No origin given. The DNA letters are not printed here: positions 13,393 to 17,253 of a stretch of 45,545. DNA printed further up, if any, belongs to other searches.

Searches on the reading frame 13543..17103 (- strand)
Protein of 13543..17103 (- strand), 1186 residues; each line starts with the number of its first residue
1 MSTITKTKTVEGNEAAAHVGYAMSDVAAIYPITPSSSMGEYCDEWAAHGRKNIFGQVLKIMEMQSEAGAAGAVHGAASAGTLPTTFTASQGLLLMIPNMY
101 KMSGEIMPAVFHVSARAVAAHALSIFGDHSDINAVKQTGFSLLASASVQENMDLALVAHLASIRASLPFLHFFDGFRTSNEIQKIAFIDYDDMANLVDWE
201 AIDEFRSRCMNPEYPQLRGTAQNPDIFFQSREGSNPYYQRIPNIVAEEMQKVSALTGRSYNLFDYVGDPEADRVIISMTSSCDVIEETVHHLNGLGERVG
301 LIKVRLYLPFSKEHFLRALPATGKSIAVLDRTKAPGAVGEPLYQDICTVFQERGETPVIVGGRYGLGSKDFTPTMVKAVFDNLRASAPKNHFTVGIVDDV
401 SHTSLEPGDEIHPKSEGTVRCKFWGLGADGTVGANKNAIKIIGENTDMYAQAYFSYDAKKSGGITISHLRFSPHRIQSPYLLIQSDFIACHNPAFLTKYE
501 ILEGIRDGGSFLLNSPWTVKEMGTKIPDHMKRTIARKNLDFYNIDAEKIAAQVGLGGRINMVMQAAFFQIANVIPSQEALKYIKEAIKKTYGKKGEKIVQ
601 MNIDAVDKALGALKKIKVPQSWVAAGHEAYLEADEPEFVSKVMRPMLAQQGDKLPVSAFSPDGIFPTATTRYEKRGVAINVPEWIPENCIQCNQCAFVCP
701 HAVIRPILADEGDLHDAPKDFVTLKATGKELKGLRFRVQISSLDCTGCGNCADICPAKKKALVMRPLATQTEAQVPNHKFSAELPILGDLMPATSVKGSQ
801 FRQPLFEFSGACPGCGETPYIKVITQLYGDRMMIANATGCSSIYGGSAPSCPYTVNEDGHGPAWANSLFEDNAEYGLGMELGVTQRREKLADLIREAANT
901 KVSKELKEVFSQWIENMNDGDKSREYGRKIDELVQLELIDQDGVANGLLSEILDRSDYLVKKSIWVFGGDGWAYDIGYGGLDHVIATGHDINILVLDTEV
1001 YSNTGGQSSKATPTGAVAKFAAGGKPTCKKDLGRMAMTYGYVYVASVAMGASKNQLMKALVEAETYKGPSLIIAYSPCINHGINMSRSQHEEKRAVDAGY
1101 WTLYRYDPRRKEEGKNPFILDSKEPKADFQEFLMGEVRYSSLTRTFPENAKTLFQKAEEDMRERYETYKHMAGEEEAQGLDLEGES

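Call 67: search_protein_families(library=pfam, proteins=[window:13543-17103:-], max_evalue=0.00001)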
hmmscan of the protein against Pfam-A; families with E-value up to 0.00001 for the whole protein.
window:13543-17103:- (1186 aa): 12 families
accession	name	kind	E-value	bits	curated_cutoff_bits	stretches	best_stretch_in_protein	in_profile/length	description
PF01855.24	POR_N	-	3.1e-73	246.8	27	1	21-249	4-230/231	Pyruvate flavodoxin/ferredoxin oxidoreductase, thiamine diP-bdg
PF01558.24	POR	-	3.6e-32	112.3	27.4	1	427-609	1-171/173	Pyruvate ferredoxin/flavodoxin oxidoreductase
PF10371.14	EKR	-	1.1e-22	80.1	27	1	632-678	9-55/55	Domain of unknown function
PF17147.9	PFOR_II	-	3.4e-11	43.9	27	1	271-374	1-100/102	Pyruvate:ferredoxin oxidoreductase core domain II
PF02775.26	TPP_enzyme_C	-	9.9e-11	42.1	21.9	1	962-1073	47-150/151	Thiamine pyrophosphate enzyme, C-terminal TPP binding domain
PF12838.12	Fer4_7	-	1.6e-09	38.5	27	1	688-758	1-51/52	4Fe-4S dicluster domain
PF13237.11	Fer4_10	-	3.8e-09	36.8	25.5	1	686-756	6-53/53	4Fe-4S dicluster domain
PF13484.11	Fer4_16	-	3.8e-08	34.4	30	1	688-757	1-65/66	4Fe-4S double cluster binding domain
PF12837.12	Fer4_6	-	9.8e-08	32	25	0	681-704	1-24/24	4Fe-4S binding domain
PF00037.32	Fer4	-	1.4e-07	31.5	21.1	0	682-705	1-24/24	4Fe-4S binding domain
PF13187.11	Fer4_9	-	1.7e-07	31.5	27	1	688-758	1-50/52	4Fe-4S dicluster domain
PF13183.11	Fer4_8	-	3.2e-07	31.2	27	1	687-758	3-67/68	4Fe-4S dicluster domain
